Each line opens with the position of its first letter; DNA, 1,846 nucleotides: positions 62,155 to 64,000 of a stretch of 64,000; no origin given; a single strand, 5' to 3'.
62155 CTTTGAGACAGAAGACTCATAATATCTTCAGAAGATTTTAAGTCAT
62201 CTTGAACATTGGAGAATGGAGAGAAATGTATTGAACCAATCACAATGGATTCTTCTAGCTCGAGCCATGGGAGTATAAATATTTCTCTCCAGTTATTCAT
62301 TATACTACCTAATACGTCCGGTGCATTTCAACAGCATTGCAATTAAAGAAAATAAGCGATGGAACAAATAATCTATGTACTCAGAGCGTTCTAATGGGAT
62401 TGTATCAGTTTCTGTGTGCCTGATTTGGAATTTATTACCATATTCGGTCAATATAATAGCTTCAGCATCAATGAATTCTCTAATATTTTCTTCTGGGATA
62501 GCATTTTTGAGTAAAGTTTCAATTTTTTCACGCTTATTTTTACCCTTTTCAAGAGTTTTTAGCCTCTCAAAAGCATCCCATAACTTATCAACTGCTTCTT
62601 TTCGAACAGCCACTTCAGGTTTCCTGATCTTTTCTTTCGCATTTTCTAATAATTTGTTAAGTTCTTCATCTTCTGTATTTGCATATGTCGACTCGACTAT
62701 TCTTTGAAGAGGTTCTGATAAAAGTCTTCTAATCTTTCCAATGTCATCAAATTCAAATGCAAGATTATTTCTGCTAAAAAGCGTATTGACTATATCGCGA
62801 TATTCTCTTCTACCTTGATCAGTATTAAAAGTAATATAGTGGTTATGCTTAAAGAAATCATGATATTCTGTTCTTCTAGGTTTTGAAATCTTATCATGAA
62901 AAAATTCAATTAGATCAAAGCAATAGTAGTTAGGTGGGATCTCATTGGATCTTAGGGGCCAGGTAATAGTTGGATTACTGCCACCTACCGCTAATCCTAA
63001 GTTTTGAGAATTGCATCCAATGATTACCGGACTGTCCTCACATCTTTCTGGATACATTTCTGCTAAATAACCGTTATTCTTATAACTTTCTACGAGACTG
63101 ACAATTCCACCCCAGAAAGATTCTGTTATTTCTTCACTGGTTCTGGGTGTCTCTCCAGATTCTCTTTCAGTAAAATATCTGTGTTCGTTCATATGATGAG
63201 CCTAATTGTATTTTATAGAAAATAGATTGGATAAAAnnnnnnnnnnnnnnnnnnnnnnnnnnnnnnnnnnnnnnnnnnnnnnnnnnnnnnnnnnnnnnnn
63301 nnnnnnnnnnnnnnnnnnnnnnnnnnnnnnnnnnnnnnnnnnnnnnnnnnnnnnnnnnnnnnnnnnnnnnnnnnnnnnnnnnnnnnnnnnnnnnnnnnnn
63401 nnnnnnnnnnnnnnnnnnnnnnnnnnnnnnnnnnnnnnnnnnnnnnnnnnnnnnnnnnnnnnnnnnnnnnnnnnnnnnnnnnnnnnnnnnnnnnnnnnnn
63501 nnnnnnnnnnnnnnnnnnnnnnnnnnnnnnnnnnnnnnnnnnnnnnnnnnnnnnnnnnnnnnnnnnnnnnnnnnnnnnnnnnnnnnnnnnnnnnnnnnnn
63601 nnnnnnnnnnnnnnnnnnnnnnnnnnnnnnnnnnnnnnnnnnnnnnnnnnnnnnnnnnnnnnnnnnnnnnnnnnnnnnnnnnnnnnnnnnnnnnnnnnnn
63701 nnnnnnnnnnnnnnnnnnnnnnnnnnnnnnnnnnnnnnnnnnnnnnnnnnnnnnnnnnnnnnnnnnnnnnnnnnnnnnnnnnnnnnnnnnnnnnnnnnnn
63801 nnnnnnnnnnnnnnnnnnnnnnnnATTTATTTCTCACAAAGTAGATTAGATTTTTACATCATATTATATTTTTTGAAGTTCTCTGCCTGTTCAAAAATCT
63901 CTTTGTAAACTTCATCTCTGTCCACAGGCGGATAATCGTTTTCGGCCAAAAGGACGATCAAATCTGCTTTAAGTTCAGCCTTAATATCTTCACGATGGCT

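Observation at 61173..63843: Uncharacterised three-gene operon (UDG-fold protein, AbiJ-N-terminal-like protein, HEPN Rx4H protein) appended to a type I hsdR gene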

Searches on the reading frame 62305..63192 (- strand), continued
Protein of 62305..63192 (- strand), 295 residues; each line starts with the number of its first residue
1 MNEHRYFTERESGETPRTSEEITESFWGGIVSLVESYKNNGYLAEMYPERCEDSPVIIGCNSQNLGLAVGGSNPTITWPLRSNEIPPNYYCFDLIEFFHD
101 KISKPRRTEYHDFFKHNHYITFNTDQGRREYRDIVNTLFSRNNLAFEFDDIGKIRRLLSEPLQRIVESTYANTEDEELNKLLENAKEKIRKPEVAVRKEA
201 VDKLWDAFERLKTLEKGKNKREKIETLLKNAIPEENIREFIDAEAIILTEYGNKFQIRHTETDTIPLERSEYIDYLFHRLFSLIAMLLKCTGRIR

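Call 77: search_protein_families(library=pfam, proteins=[L082:3855-5174:+, L086:1017-2336:+, L097:10856-12175:+, L062:1605-2936:+, L078:1729-3075:+, L065:5156-8176:+, L077:2433-6284:+, L108:1370-5245:+, L059:2525-4288:+, L071:3945-4742:+], max_evalue=0.001)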
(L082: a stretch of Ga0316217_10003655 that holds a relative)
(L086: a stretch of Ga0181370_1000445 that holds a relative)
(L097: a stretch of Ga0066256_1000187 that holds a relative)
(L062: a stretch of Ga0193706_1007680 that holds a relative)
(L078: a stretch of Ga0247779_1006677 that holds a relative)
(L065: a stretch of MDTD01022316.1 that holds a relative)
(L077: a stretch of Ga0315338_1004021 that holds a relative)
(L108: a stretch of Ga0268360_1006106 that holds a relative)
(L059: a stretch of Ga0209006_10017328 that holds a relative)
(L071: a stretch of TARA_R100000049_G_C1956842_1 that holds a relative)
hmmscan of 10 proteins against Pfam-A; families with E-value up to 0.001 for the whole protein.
L082:3855-5174:+ (440 aa): 1 family
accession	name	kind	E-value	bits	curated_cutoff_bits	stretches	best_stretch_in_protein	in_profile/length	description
PF18860.6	AbiJ_NTD3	-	2.2e-42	144.8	32.5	1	88-251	2-167/167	AbiJ N-terminal domain 3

L086:1017-2336:+ (440 aa): 1 family
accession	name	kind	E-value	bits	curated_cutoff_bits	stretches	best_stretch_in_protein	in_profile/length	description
PF18860.6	AbiJ_NTD3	-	3.1e-41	141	32.5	1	88-251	2-167/167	AbiJ N-terminal domain 3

L097:10856-12175:+ (440 aa): 1 family
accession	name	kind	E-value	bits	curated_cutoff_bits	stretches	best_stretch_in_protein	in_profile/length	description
PF18860.6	AbiJ_NTD3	-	2.1e-43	148.1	32.5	1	88-251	2-167/167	AbiJ N-terminal domain 3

L062:1605-2936:+ (444 aa): 1 family
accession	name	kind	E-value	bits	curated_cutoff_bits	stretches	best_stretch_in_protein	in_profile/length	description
PF18989.5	DUF5722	-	1.2e-131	439.7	30.5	1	46-437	2-393/393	Family of unknown function (DUF5722)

L078:1729-3075:+ (449 aa): 1 family
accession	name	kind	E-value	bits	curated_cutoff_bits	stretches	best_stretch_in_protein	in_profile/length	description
PF04471.18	Mrr_cat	-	2.8e-06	27.9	21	1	44-174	3-115/115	Restriction endonuclease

L065:5156-8176:+ (1007 aa): 1 family
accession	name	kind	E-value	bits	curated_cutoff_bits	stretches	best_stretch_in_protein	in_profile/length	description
PF20720.3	nSTAND3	-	5.5e-13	49.3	27.2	1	278-420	1-144/155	Novel STAND NTPase 3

L077:2433-6284:+ (1284 aa): 2 families
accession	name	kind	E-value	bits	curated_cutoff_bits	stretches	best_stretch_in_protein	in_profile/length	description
PF20720.3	nSTAND3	-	1.1e-12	48.4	27.2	1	279-417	1-140/155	Novel STAND NTPase 3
PF13646.12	HEAT_2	-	5.1e-09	36.7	27.7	1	1060-1141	2-83/88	HEAT repeats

L108:1370-5245:+ (1292 aa): 2 families
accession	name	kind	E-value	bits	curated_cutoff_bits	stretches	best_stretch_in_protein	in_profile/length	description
PF20720.3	nSTAND3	-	1.3e-12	48.2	27.2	1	278-424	1-148/155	Novel STAND NTPase 3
PF13646.12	HEAT_2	-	1.3e-08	35.5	27.7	1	1062-1140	5-83/88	HEAT repeats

L059:2525-4288:+ (588 aa): 7 families
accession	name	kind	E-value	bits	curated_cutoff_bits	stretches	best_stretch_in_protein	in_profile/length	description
PF13676.11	TIR_2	-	4.2e-22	79.4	28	1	82-210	1-121/122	TIR domain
PF13560.12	HTH_31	-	4.4e-14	53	27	1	7-62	2-57/64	Helix-turn-helix domain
PF01381.28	HTH_3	-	1.6e-13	50.9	23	1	11-63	1-52/55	Helix-turn-helix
PF12844.13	HTH_19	-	7.1e-10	39.1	30.2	1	8-64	1-56/64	Helix-turn-helix domain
PF13413.12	HTH_25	-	9.2e-08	32.2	24.6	1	10-55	1-47/62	Helix-turn-helix domain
PF13443.12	HTH_26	-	0.00022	21.9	22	1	11-62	2-53/63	Cro/C1-type HTH DNA-binding domain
PF01582.25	TIR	-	0.00034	20.9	21.3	1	81-171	3-87/179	TIR domain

L071:3945-4742:+ (266 aa): 1 family
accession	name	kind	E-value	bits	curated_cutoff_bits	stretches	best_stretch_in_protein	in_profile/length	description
PF14355.11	Abi_C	-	4.8e-09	36.6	24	1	187-253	4-81/83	Abortive infection C-terminus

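Call 91: find_encoding_contigs(protein=P0019, flank=7000, max_places=2)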
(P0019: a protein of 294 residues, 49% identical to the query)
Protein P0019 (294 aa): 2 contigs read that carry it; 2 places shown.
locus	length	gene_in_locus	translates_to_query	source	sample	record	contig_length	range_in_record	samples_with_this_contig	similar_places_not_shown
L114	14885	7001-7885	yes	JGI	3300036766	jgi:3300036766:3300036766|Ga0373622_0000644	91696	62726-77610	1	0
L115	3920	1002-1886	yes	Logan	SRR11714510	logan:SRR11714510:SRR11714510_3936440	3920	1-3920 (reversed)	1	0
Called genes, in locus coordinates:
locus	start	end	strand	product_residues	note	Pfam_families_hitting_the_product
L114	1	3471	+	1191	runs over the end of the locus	PF02811:PHP, PF07733:DNA_pol3_alpha, PF17657:DNA_pol3_finger, PF14579:HHH_6, PF01336:tRNA_anti-codon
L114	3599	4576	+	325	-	PF03255:ACCA, PF01039:Carboxyl_trans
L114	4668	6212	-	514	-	PF00590:TP_methylase, PF02602:HEM4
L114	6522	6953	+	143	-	-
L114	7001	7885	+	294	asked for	PF18863:AbiJ_NTD4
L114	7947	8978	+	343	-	PF00089:Trypsin, PF13365:Trypsin_2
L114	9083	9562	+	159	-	-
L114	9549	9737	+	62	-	-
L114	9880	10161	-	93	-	PF00216:Bac_DNA_binding, PF18291:HU-HIG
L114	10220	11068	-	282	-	PF00574:CLP_protease (weak), PF25145:NfeD1b_N (weak), PF01343:Peptidase_S49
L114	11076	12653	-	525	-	PF17092:PCB_OB (faint), PF21710:Spt6_S1 (faint), PF00575:S1, PF13509:S1_2 (faint), PF24685:OB_RRP5_4th (faint), PF00575:S1, PF23459:S1_RRP5 (weak), PF00575:S1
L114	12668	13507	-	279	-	PF02401:LYTB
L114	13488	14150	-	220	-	PF01553:Acyltransferase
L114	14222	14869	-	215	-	PF02224:Cytidylate_kin, PF13189:Cytidylate_kin2, PF13207:AAA_17 (weak)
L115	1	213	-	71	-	?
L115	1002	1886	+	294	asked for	PF18863:AbiJ_NTD4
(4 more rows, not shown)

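Call 92: find_encoding_contigs(protein=P0058, flank=7000, max_places=2)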
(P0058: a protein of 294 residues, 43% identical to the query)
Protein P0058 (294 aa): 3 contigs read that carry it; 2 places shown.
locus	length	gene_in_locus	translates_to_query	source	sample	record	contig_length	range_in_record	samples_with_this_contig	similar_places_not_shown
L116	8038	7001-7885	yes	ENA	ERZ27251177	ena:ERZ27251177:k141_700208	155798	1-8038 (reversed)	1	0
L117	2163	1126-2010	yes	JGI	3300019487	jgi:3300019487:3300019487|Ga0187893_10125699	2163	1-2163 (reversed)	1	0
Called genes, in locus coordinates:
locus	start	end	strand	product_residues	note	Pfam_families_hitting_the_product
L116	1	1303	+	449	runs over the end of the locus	PF00483:NTP_transferase, PF12804:NTP_transf_3 (weak), PF24894:Hexapep_GlmU, PF25084:LbH_EIF2B, PF25247:LbH_GLGC (faint), PF25087:GMPPB_C (weak)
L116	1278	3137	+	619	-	PF00271:Helicase_C (faint), PF08148:DSHCT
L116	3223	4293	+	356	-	PF04851:ResIII, PF00270:DEAD, PF22527:DEXQc_Suv3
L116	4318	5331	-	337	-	-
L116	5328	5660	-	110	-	-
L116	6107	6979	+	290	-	PF10137:CAP12-PCTIR_TIR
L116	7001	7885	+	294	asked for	PF18863:AbiJ_NTD4 (weak)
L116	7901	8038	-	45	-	?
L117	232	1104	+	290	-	PF10137:CAP12-PCTIR_TIR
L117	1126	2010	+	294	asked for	PF18863:AbiJ_NTD4 (weak)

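Call 93: find_encoding_contigs(protein=P0066, flank=7000, max_places=2)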
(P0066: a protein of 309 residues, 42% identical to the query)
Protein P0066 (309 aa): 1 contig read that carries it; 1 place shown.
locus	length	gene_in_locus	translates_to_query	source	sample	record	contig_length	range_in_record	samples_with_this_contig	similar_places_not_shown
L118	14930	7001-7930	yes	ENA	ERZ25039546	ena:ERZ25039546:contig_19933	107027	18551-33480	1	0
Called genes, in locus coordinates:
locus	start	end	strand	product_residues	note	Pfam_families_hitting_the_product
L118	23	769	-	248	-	-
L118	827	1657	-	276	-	PF08379:Bact_transglu_N, PF01841:Transglut_core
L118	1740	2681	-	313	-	PF04168:Alpha-E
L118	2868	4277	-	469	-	PF04174:CP_ATPgrasp_1, PF14403:CP_ATPgrasp_2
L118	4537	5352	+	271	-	PF00994:MoCF_biosynth, PF24102:FLAD1_M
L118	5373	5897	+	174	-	PF00156:Pribosyltran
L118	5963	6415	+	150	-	PF12973:Cupin_7, PF07883:Cupin_2 (weak)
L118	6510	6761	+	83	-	-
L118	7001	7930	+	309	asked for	PF18863:AbiJ_NTD4 (weak)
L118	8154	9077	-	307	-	-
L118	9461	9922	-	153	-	-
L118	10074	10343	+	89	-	PF07238:PilZ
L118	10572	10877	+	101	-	-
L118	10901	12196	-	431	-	PF13194:DUF4010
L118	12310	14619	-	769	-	PF04945:YHS, PF19335:HMBD, PF00122:E1-E2_ATPase, PF00702:Hydrolase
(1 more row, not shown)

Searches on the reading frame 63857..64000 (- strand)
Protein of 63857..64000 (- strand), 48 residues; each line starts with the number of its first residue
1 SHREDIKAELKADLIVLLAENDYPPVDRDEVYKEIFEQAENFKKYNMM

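Call 7: search_protein_families(library=ncbifam, proteins=[window:63857-64000:-], max_evalue=1)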
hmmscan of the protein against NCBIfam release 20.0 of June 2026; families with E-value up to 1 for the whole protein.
window:63857-64000:- (48 aa): 0 families

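Call 61: search_protein_families(library=pfam, proteins=[window:63857-64000:-], max_evalue=1)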
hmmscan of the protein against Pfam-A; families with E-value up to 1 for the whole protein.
window:63857-64000:- (48 aa): 1 family
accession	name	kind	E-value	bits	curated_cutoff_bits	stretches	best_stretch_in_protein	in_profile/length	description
PF11867.13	T1RH-like_C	-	3.2e-12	46.9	26.8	1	2-44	286-328/329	Type I restriction enzyme HindI endonuclease subunit-like, C-terminal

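Call 75: search_protein_families(library=padloc, proteins=[window:63857-64000:-], max_evalue=0.001)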
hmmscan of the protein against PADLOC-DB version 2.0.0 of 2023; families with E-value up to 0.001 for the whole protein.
window:63857-64000:- (48 aa): 1 family
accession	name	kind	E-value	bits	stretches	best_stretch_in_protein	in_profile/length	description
PDLC03040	REase_I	-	1.1e-07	28.1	1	2-45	981-1024/1029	Type I restriction enzyme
